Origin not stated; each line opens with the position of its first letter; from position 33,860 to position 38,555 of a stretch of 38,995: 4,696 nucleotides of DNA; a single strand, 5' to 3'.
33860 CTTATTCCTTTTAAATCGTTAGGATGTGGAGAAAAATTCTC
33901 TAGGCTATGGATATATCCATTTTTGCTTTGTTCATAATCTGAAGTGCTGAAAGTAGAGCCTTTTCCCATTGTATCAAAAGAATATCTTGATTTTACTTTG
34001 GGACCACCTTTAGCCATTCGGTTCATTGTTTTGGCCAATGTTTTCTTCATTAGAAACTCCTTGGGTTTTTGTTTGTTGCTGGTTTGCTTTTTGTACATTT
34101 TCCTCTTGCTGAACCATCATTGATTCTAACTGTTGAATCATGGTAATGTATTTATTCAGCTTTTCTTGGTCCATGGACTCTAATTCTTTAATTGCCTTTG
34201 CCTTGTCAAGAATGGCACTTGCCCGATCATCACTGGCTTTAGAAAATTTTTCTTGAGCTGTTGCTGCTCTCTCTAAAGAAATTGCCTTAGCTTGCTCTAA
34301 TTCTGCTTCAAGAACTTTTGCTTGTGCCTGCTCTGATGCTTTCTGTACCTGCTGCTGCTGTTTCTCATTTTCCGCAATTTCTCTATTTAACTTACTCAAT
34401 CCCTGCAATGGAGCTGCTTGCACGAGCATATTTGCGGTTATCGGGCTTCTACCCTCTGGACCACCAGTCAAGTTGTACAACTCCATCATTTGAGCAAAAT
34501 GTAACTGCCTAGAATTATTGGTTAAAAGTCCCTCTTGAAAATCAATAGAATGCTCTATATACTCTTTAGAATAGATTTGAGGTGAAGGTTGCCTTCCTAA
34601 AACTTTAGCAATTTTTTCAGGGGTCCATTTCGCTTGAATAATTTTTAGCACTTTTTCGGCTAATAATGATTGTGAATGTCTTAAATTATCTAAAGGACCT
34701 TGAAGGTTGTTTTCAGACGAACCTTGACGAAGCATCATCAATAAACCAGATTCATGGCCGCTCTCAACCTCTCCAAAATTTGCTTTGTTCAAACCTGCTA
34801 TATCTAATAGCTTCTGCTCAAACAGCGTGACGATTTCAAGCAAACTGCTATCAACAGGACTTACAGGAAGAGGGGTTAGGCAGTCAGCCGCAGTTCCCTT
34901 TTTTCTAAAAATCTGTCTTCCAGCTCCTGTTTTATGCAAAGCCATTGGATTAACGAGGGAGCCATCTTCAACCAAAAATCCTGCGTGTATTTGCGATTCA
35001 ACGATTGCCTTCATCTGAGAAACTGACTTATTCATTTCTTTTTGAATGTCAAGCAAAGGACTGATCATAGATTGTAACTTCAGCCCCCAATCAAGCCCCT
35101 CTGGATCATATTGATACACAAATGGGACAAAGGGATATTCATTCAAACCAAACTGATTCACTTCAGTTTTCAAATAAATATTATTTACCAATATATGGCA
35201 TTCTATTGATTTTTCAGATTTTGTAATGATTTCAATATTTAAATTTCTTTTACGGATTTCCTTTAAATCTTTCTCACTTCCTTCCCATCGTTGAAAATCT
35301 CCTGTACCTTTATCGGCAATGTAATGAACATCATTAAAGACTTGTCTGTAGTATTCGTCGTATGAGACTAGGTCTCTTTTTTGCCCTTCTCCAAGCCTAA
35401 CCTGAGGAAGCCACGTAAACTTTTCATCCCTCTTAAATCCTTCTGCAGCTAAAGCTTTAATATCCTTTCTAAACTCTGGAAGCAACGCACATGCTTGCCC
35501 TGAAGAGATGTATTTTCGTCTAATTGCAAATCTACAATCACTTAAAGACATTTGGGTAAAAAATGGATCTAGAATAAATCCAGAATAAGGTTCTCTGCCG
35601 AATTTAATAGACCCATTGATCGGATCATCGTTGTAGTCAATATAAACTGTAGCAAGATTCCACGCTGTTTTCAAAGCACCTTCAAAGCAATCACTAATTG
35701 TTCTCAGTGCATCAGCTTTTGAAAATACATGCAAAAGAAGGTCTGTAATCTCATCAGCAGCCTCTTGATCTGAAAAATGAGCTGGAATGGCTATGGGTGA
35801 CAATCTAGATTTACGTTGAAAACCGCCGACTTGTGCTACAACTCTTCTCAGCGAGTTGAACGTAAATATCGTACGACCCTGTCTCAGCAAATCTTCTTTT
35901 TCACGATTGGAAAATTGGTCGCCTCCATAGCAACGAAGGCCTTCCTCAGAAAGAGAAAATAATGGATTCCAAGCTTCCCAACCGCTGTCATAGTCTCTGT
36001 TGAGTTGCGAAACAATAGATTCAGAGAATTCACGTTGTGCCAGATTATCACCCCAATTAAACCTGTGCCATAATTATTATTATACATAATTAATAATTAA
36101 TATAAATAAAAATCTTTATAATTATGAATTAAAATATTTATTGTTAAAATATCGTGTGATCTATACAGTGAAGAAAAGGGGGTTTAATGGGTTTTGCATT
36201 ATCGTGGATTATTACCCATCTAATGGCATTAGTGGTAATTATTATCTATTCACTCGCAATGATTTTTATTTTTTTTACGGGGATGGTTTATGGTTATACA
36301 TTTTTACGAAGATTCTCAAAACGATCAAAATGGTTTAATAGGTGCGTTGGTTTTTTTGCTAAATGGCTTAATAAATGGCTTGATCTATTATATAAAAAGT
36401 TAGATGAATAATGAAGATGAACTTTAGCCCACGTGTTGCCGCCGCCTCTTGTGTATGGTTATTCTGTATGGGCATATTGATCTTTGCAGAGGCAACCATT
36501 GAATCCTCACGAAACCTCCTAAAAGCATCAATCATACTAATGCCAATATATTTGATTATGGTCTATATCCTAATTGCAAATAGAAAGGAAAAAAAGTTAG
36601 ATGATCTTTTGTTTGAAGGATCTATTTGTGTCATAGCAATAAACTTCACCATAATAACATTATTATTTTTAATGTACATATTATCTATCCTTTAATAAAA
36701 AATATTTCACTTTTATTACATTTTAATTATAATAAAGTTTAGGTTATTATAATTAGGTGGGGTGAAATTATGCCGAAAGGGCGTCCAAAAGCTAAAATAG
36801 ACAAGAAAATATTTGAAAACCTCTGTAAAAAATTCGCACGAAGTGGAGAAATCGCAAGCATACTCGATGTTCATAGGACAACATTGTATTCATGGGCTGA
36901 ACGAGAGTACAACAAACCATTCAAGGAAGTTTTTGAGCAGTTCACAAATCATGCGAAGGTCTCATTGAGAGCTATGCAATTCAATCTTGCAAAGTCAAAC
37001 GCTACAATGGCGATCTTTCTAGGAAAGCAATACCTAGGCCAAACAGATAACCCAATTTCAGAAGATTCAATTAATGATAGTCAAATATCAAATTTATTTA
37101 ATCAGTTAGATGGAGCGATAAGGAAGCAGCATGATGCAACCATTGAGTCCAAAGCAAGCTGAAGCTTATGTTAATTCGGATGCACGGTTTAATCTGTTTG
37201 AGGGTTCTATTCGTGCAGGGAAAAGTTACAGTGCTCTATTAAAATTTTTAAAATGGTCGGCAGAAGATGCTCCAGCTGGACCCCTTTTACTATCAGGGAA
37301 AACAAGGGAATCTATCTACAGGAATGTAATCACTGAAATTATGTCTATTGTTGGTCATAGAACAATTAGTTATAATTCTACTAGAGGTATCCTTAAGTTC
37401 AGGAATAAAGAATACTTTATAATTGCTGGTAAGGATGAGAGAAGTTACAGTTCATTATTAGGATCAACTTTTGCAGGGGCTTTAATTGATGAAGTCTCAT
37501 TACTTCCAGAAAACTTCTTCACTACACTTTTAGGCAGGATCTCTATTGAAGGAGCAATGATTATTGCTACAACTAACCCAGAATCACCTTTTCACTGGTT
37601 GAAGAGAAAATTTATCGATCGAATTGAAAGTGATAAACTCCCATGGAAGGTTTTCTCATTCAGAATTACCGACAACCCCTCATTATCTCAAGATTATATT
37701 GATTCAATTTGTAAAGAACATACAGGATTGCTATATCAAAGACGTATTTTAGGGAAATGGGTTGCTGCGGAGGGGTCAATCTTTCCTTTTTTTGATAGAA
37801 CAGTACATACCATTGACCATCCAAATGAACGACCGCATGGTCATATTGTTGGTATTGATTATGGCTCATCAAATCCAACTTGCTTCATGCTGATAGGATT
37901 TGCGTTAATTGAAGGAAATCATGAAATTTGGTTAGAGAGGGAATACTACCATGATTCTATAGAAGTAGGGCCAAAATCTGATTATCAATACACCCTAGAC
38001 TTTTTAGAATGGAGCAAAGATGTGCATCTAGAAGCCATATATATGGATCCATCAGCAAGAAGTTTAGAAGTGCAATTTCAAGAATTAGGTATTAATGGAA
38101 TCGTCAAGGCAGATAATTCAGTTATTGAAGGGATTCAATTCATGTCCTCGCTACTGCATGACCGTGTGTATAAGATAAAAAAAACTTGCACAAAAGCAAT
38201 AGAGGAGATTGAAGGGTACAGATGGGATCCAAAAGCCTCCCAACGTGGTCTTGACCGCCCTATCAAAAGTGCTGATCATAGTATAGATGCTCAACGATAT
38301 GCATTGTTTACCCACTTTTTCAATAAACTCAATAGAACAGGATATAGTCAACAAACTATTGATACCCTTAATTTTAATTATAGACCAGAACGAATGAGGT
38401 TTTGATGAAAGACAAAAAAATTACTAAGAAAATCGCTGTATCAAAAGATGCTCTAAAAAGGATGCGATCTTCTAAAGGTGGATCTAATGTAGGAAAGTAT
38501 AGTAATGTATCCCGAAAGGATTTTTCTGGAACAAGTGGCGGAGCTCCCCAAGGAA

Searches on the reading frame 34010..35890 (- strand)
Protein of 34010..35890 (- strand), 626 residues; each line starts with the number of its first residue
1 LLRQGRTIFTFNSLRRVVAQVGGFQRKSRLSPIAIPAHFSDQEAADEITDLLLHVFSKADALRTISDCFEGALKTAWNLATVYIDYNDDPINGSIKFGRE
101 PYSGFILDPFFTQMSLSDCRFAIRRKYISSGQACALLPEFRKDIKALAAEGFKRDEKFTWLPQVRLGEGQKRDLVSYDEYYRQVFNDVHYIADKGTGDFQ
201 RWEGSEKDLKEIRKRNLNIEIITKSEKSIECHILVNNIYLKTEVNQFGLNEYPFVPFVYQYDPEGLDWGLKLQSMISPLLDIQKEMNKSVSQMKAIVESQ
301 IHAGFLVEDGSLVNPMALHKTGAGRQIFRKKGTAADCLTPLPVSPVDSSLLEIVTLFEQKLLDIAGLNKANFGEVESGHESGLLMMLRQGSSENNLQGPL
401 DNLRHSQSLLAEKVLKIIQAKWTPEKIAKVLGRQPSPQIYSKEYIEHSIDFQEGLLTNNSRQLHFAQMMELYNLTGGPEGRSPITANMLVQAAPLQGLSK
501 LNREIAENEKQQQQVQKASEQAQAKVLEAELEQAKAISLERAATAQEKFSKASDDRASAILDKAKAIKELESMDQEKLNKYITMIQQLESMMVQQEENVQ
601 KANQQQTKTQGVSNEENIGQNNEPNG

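Call 9: search_protein_families(library=pfam, proteins=[window:34010-35890:-], max_evalue=0.001)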
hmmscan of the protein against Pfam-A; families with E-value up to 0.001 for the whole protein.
window:34010-35890:- (626 aa): 1 family
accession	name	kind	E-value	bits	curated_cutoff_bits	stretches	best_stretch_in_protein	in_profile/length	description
PF16510.12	P22_portal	-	3.9e-49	168.1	26.1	1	4-536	41-589/594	Phage P22-like portal protein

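Call 15: search_dna_similar(query=window:34010-35890:-, collection=phages, mode=protein, max_rows=15)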
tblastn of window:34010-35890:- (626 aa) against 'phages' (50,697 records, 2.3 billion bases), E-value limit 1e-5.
Records with a match: 2; places in all: 2; records where one place covers at least 80% of the query: 0.
Best place of each record, by identity: <60% 2.
By first word of the organism name: Aeromonas 1; Acidovorax 1.
By host as written in the record: Aeromonas sp. 1; Paracidovorax oryzae 1.
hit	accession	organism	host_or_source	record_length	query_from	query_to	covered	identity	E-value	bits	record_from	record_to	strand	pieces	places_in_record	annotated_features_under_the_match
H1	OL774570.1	Aeromonas phage phiA008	Aeromonas sp.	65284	240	431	31%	26.6%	3e-8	64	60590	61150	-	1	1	hypothetical protein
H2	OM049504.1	Acidovorax phage AP1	Paracidovorax oryzae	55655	252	435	29%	27.5%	5e-7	59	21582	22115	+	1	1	structural protein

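Call 95: search_protein_families(library=pfam, proteins=[L032:12957-13343:+, L032:13336-13671:+, L032:8737-9159:+, L032:10755-12014:+, L032:3561-4112:-, L032:925-2631:-, L032:13867-15660:-, L032:12591-12785:+], max_evalue=0.01)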
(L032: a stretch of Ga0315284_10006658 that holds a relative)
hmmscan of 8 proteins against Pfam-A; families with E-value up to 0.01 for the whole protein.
L032:12957-13343:+ (128 aa): 1 family
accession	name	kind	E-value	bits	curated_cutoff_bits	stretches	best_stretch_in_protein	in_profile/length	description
PF05973.20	Gp49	-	3.3e-20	72.4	23.9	1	19-111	2-90/90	Phage derived protein Gp49-like (DUF891)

L032:13336-13671:+ (111 aa): 8 families
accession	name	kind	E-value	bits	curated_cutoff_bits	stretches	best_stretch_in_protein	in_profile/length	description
PF13744.12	HTH_37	-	2.8e-20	72.3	27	1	14-93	1-80/80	Helix-turn-helix domain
PF01381.28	HTH_3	-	1.5e-05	25.4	23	1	40-69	5-33/55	Helix-turn-helix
PF13443.12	HTH_26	-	2.6e-05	24.8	22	1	39-88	5-54/63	Cro/C1-type HTH DNA-binding domain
PF13560.12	HTH_31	-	0.00033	21.3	27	1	41-72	11-42/64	Helix-turn-helix domain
PF24034.1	DUF7343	-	0.0036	17.5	27.6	1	45-66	19-40/62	Domain of unknown function (DUF7343)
PF13412.12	HTH_24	-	0.0055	16.7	21.9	0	38-62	11-35/48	Winged helix-turn-helix DNA-binding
PF12802.13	MarR_2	-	0.0056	17.3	27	0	41-66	16-42/61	MarR family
PF15943.11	YdaS_toxin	-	0.0087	16.3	30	0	39-68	4-32/65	Bacterial toxin YdaS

L032:8737-9159:+ (140 aa): 0 families

L032:10755-12014:+ (419 aa): 0 families

L032:3561-4112:- (183 aa): 0 families

L032:925-2631:- (568 aa): 0 families

L032:13867-15660:- (597 aa): 0 families

L032:12591-12785:+ (64 aa): 1 family
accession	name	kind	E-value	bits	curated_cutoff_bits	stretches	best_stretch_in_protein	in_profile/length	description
PF01402.27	RHH_1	-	0.00045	20.5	20.5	0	12-54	1-37/39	Ribbon-helix-helix protein, copG family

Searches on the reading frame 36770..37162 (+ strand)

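Call 67: search_protein_families(library=phrogs, proteins=[window:36770-37162:+], max_evalue=0.001)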
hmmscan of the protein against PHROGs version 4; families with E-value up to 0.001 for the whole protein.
window:36770-37162:+ (130 aa): 2 families
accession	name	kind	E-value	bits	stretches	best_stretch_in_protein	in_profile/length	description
phrog_606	-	head and packaging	1e-05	26.7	1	28-109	75-148/167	terminase small subunit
phrog_2538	-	head and packaging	2.5e-05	25.4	1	11-73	7-70/129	terminase small subunit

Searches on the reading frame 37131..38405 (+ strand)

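Call 9: search_protein_families(library=pfam, proteins=[window:37131-38405:+], max_evalue=0.001)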
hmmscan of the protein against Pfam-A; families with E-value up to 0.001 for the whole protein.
window:37131-38405:+ (424 aa): 3 families
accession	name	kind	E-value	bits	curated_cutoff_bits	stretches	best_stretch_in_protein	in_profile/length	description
PF03237.21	Terminase_6N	-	8.2e-13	48.9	22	1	23-223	2-213/215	Terminase large subunit, T4likevirus-type, N-terminal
PF04466.19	Terminase_3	-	2.2e-08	34.4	23.2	1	20-194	4-184/201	Phage terminase large subunit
PF17288.8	Terminase_3C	-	5.9e-06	27.2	26.7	1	262-392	19-153/155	Terminase RNAseH like domain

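Call 95: search_protein_families(library=pfam, proteins=[L032:12957-13343:+, L032:13336-13671:+, L032:8737-9159:+, L032:10755-12014:+, L032:3561-4112:-, L032:925-2631:-, L032:13867-15660:-, L032:12591-12785:+], max_evalue=0.01)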
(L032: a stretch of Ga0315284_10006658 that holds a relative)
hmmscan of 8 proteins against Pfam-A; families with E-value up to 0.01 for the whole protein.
L032:12957-13343:+ (128 aa): 1 family
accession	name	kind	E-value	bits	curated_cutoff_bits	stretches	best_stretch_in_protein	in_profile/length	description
PF05973.20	Gp49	-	3.3e-20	72.4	23.9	1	19-111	2-90/90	Phage derived protein Gp49-like (DUF891)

L032:13336-13671:+ (111 aa): 8 families
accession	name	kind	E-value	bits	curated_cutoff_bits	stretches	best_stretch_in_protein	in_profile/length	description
PF13744.12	HTH_37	-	2.8e-20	72.3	27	1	14-93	1-80/80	Helix-turn-helix domain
PF01381.28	HTH_3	-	1.5e-05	25.4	23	1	40-69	5-33/55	Helix-turn-helix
PF13443.12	HTH_26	-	2.6e-05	24.8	22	1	39-88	5-54/63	Cro/C1-type HTH DNA-binding domain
PF13560.12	HTH_31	-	0.00033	21.3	27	1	41-72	11-42/64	Helix-turn-helix domain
PF24034.1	DUF7343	-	0.0036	17.5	27.6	1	45-66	19-40/62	Domain of unknown function (DUF7343)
PF13412.12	HTH_24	-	0.0055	16.7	21.9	0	38-62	11-35/48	Winged helix-turn-helix DNA-binding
PF12802.13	MarR_2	-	0.0056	17.3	27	0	41-66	16-42/61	MarR family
PF15943.11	YdaS_toxin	-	0.0087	16.3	30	0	39-68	4-32/65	Bacterial toxin YdaS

L032:8737-9159:+ (140 aa): 0 families

L032:10755-12014:+ (419 aa): 0 families

L032:3561-4112:- (183 aa): 0 families

L032:925-2631:- (568 aa): 0 families

L032:13867-15660:- (597 aa): 0 families

L032:12591-12785:+ (64 aa): 1 family
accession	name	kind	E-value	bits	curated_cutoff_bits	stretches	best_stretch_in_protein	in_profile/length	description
PF01402.27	RHH_1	-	0.00045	20.5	20.5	0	12-54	1-37/39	Ribbon-helix-helix protein, copG family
